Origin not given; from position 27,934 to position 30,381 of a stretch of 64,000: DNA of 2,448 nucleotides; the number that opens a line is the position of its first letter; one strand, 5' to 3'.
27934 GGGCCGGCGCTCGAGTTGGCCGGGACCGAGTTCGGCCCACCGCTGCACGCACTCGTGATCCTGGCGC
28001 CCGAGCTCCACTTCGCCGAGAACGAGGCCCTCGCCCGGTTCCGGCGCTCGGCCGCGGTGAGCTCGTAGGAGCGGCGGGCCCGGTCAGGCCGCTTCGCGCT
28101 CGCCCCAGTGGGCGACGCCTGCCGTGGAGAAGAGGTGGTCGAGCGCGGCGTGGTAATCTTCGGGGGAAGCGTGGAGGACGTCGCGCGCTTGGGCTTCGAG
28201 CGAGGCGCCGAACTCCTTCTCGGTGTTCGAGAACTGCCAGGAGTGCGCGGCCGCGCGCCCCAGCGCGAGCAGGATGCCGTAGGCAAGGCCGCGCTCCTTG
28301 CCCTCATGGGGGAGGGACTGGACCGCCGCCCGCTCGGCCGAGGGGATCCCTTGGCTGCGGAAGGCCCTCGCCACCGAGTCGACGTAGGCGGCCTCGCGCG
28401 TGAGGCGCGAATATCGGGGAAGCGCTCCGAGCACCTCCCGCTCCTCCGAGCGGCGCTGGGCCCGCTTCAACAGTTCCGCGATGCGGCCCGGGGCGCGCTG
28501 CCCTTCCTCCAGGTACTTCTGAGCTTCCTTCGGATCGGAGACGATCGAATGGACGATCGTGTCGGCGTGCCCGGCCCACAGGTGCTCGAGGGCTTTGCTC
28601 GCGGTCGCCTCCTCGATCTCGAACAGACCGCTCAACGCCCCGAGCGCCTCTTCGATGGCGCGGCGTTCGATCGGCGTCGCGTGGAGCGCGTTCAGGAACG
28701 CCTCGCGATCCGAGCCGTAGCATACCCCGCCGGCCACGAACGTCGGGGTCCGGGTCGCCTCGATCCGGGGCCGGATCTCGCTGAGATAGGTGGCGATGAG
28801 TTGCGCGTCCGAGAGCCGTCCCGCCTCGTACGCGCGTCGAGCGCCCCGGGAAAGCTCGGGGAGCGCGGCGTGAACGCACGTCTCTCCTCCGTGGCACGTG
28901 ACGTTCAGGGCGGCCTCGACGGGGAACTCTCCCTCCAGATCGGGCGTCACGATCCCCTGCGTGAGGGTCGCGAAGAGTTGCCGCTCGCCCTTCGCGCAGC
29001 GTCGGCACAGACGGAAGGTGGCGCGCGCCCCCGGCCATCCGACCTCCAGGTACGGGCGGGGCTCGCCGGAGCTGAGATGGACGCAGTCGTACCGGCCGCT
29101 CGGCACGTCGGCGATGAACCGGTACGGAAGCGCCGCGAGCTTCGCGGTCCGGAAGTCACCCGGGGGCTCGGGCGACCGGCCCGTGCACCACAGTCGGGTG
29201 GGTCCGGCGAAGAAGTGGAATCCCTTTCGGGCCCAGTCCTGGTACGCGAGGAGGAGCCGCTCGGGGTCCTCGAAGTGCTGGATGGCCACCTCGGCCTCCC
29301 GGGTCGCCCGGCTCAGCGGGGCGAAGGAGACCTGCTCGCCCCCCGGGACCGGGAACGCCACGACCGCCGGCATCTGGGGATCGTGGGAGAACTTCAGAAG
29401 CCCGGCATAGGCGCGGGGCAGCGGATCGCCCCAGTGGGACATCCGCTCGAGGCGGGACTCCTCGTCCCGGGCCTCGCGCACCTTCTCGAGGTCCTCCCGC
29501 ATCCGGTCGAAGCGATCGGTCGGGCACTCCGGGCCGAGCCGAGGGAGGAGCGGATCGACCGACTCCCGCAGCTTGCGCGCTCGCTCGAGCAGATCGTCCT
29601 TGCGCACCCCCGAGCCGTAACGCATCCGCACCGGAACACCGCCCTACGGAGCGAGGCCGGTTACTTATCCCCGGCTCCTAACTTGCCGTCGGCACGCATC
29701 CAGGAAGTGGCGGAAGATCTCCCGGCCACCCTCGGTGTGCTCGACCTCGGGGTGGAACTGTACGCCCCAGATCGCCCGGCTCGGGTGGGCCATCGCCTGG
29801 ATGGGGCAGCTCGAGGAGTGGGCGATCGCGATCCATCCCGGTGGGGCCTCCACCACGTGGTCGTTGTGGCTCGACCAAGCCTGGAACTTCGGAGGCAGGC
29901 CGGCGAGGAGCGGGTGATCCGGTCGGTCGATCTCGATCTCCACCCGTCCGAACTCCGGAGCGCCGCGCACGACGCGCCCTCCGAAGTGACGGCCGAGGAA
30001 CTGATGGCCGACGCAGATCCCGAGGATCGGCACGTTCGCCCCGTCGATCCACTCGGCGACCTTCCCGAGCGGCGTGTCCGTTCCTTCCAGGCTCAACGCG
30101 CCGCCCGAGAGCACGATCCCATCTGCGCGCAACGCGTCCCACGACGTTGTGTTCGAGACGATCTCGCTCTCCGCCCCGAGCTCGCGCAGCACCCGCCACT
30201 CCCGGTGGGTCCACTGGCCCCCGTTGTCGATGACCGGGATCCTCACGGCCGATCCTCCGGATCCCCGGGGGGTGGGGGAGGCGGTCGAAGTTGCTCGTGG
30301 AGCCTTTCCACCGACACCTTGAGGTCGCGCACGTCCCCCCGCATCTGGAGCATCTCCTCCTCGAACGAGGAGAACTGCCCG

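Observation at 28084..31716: Overlapping five-gene operon: ubiX - signal-anchored sequon-rich protein - 2-TM coiled-coil protein - guaAA - 515-aa unknown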

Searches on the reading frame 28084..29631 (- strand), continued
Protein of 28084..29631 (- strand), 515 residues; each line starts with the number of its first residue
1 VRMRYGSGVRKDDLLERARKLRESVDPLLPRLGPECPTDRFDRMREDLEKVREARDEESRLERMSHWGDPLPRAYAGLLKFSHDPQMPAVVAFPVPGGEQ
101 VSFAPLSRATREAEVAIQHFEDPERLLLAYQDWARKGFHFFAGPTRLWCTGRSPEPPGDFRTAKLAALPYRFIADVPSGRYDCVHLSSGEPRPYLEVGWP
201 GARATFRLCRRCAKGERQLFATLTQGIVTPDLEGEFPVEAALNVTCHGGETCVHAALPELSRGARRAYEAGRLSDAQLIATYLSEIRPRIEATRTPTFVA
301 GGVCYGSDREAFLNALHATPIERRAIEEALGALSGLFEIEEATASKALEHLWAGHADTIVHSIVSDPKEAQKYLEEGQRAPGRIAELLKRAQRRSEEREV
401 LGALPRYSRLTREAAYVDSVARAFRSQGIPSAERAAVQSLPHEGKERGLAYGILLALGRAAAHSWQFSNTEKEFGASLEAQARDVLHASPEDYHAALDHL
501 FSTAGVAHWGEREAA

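Call 61: fold_search(model_id=the predicted structure, library=viral)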
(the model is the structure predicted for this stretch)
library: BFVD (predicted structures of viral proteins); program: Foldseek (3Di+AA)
matches with E <= 10: 93; with E <= 0.001: 0
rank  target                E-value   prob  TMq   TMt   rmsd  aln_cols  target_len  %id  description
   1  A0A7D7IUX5            7.7e-01  0.02  0.09  0.06  32.9       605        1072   10  RNA-directed RNA polymerase (Fragment) [Hymenopteran anphe-related virus OKIAV73]
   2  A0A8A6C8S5            9.7e-01  0.06  0.07  0.08  20.8       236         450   15  (no name in the UniProt tables at hand)
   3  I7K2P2                1.3e+00  0.06  0.09  0.14  16.6       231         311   14  Ribonucleoside-diphosphate reductase [Yersinia phage phiR2-01]
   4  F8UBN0                1.6e+00  0.16  0.10  0.19  15.5       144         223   14  (no name in the UniProt tables at hand)
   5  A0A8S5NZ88            1.7e+00  0.18  0.09  0.36   9.2        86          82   19  Uncharacterized protein [Siphoviridae sp. ctTBR23]
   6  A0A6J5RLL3            1.9e+00  0.12  0.13  0.10  18.3       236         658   15  VWFA domain containing protein [uncultured Caudovirales phage]
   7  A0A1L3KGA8            2.2e+00  0.02  0.10  0.10  38.1       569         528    9  (no name in the UniProt tables at hand)
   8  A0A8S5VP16            3.0e+00  0.04  0.08  0.06  15.4       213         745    9  (no name in the UniProt tables at hand)
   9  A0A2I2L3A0            3.3e+00  0.05  0.09  0.16  14.4       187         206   14  Ankyrin-repeat protein [Orpheovirus IHUMI-LCC2]
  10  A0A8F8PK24            3.3e+00  0.03  0.09  0.11  17.2       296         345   12  Replication factor C clamp loader [Clandestinovirus]
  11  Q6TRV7                3.6e+00  0.03  0.08  0.19  19.0       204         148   12  ORF A148 [Sulfolobus virus Ragged Hills]
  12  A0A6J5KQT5            3.6e+00  0.02  0.08  0.10  19.4       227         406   13  Uncharacterized protein [uncultured Caudovirales phage]
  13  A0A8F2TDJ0            3.8e+00  0.02  0.07  0.07  20.4       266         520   10  Nonstructural polyprotein (Fragment) [Rhopalosiphum padi virus]
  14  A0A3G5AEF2            4.0e+00  0.02  0.06  0.10  21.2       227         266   14  Uncharacterized protein [Hyperionvirus sp.]
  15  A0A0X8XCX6            4.2e+00  0.04  0.10  0.16  16.3       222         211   12  (no name in the UniProt tables at hand)
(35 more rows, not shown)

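Call 68: find_related_loci(query=A4, collection=metagenome_contigs, flank=6000)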
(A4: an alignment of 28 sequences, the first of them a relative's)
Query A4 (529 aa) in metagenome_contigs; peptide patterns used: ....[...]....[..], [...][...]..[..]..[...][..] (x = any residue, [..] = any of these).
600 stretches matched a pattern (row limit reached: there are more); 317 encode a relative of the query (tblastn E <= 1e-3); the best 80 are kept; 80 distinct loci.
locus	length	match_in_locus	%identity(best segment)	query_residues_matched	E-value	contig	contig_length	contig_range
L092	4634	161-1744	44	1-526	6e-158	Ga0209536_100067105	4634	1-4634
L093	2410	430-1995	45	3-526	9e-161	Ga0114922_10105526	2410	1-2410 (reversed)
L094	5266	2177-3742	42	3-527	6e-144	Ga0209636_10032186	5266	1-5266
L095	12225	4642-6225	40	1-529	1e-140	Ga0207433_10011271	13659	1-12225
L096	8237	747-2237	37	6-526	3e-113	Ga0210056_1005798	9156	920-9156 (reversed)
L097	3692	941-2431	37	6-526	2e-115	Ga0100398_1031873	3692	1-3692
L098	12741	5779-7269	37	6-526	3e-113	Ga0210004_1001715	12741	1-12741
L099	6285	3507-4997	36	6-526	4e-113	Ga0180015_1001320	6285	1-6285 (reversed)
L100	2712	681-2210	39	1-528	8e-114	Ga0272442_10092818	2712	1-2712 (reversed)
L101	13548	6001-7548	37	10-526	2e-108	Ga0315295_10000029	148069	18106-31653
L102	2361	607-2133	36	1-527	4e-113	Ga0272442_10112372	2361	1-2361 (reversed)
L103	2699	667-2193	36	1-529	1e-110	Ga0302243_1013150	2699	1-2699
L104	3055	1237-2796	38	6-527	1e-109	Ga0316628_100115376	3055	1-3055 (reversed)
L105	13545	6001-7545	38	1-526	1e-105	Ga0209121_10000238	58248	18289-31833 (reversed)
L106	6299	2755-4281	37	1-526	1e-104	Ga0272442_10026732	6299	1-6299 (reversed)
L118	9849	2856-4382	36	1-526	9e-103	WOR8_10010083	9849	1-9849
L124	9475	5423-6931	36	6-526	4e-101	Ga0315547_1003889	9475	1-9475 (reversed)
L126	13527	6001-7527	37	1-526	7e-101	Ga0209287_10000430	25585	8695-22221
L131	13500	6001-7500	35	1-526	2e-100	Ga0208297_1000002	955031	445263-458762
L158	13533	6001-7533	36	1-528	1e-97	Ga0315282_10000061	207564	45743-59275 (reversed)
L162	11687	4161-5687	36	1-526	1e-97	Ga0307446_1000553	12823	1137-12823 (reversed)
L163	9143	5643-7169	35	1-526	2e-97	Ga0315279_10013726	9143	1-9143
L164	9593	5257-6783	36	1-526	9e-97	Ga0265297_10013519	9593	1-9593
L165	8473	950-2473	36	1-526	1e-96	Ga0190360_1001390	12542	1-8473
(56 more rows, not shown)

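Call 70: search_protein_families(library=pfam, proteins=[L164:4524-5234:-, L163:7187-7549:-, L131:7509-8804:-, L118:4409-4948:-, L158:8041-10134:-, L162:8283-10679:-, L124:7724-8092:+, L126:4163-5938:-, L165:3658-5082:+, L164:4180-4812:+], max_evalue=0.001)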
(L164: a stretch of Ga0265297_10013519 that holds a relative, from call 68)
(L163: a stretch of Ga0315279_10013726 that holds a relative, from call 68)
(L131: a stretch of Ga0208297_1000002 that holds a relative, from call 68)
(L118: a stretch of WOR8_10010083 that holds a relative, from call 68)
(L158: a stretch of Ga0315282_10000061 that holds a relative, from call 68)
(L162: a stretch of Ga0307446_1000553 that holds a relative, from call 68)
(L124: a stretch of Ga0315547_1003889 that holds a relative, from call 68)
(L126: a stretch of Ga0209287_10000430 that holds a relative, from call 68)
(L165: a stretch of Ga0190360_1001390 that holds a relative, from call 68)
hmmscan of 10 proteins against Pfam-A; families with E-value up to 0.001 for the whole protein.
L164:4524-5234:- (236 aa): 2 families
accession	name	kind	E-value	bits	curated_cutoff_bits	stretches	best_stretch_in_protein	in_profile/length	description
PF00881.29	Nitroreductase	-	2.4e-20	73.8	23.5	1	52-195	1-167/167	Nitroreductase family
PF14512.11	TM1586_NiRdase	-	3.3e-11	43.7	27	1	127-206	67-143/215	Putative TM nitroreductase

L163:7187-7549:- (120 aa): 1 family
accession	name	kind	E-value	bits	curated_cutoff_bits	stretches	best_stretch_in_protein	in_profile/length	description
PF07381.18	EarA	-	2.4e-24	85.4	22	1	28-114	2-88/90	EarA-like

L131:7509-8804:- (431 aa): 4 families
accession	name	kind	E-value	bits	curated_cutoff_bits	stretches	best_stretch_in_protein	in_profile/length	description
PF02475.24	TRM5-TYW2_MTfase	-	1.5e-56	191.4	28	1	246-408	1-163/164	TRM5/TYW2 methyltransferase domain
PF25133.1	TYW2_N_2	-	8.6e-18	64.7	27.7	1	172-244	8-79/79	TYW2 N-terminal domain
PF18093.7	Trm5_N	-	8.8e-09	35.5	22.7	1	97-139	3-45/47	tRNA methyltransferase 5 N-terminal domain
PF13649.12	Methyltransf_25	-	7.3e-05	23.8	27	1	285-376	1-97/97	Methyltransferase domain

L118:4409-4948:- (179 aa): 0 families

L158:8041-10134:- (697 aa): 0 families

L162:8283-10679:- (798 aa): 1 family
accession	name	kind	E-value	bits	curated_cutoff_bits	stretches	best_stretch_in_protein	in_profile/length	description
PF00437.27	T2SSE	-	1.8e-19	70.1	24.9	1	458-649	100-274/370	Type II/IV secretion system protein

L124:7724-8092:+ (122 aa): 1 family
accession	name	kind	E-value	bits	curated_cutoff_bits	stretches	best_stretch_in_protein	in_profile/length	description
PF00072.30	Response_reg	-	1.8e-20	73.6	30.2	1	9-116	1-110/111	Response regulator receiver domain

L126:4163-5938:- (591 aa): 2 families
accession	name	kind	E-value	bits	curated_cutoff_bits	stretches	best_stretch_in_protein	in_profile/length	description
PF14870.12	PSII_BNR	-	3.3e-19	69.7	27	2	293-369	17-96/303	Photosynthesis system II assembly factor YCF48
PF15902.12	Sortilin-Vps10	-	2.9e-05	23.5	33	0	315-373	2-63/446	Sortilin, neurotensin receptor 3,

L165:3658-5082:+ (474 aa): 3 families
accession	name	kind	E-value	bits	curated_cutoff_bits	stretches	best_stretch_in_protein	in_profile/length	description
PF02518.31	HATPase_c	-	2.4e-32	112.1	26.4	1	257-367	2-110/111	Histidine kinase-, DNA gyrase B-, and HSP90-like ATPase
PF00512.31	HisKA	-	4.8e-17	62.2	26.9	1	143-210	1-65/66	His Kinase A (phospho-acceptor) domain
PF00672.30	HAMP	-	2.2e-14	54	25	1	80-130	1-51/53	HAMP domain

L164:4180-4812:+ (210 aa): 0 families

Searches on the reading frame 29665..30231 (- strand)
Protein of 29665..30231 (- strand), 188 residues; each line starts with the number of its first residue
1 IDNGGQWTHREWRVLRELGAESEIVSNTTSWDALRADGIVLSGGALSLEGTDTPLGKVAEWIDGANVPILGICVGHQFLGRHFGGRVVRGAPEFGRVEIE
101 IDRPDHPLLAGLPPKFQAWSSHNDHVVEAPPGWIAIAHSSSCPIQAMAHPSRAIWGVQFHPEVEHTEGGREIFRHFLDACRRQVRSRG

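Call 3: search_protein_families(library=pfam, proteins=[window:29665-30231:-], max_evalue=0.1)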
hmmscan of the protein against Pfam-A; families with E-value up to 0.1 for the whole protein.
window:29665-30231:- (188 aa): 3 families
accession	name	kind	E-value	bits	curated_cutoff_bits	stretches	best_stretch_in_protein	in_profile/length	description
PF00117.34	GATase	-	2.5e-37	128.8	22.8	1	1-177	3-187/190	Glutamine amidotransferase class-I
PF07722.19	Peptidase_C26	-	8.2e-09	36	20.5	1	65-162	104-219/219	Peptidase C26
PF07685.20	GATase_3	-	0.031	14.3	27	1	13-83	17-92/196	CobB/CobQ-like glutamine amidotransferase domain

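Call 5: search_protein_families(library=ncbifam, proteins=[window:29665-30231:-], max_evalue=0.1)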
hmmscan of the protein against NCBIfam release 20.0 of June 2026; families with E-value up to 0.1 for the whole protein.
window:29665-30231:- (188 aa): 31 families (the best 25 are shown)
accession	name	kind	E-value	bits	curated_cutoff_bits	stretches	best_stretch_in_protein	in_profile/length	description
NF001975.0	PRK00758.1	equivalog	2.7e-62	209.7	198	1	1-182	7-184/185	GMP synthase subunit A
TIGR00888.1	guaA_Nterm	equivalog_domain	3.5e-51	173.3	172.15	1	1-181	4-186/188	glutamine-hydrolyzing GMP synthase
NF000848.1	PRK00074.1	equivalog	2.9e-40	138.3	400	1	1-179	4-186/512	glutamine-hydrolyzing GMP synthase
NF006562.0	PRK09065.1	equivalog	6.3e-25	88.1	205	1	37-166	58-193/242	glutamine amidotransferase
NF005743.0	PRK07567.1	equivalog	2.8e-21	75.9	264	1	55-165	82-194/245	glutamine amidotransferase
NF005849.0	PRK07765.1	equivalog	1.4e-20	73.5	308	1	21-183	26-195/219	aminodeoxychorismate/anthranilate synthase component II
NF011201.0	PRK14607.1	equivalog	3.6e-18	65.6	670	1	30-183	39-192/534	bifunctional anthranilate synthase component II/anthranilate phosphoribosyltransferase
NF005799.0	PRK07649.1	equivalog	3.9e-15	55.9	327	1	2-185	6-193/195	aminodeoxychorismate/anthranilate synthase component II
NF005946.0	PRK08007.1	equivalog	1e-14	54.5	332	1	1-178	5-186/187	aminodeoxychorismate synthase component 2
TIGR00566.1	trpG_papA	subfamily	7.1e-14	52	121.05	1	2-178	6-191/192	glutamine amidotransferase of anthranilate synthase or aminodeoxychorismate synthase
NF005367.0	PRK06895.1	equivalog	1.8e-13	50.8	265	1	68-178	74-187/190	anthranilate synthase component II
NF006462.0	PRK08857.1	equivalog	1.9e-13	50.4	345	1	1-178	5-191/193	aminodeoxychorismate/anthranilate synthase component II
NF010081.0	PRK13566.1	equivalog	2.7e-12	45.8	645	1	15-178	548-718/729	anthranilate synthase component I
NF005072.0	PRK06490.1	equivalog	3.1e-12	46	339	1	37-165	60-189/251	glutamine amidotransferase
NF005271.0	PRK06774.1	equivalog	3.3e-11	42.9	340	1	1-177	5-189/191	aminodeoxychorismate synthase component II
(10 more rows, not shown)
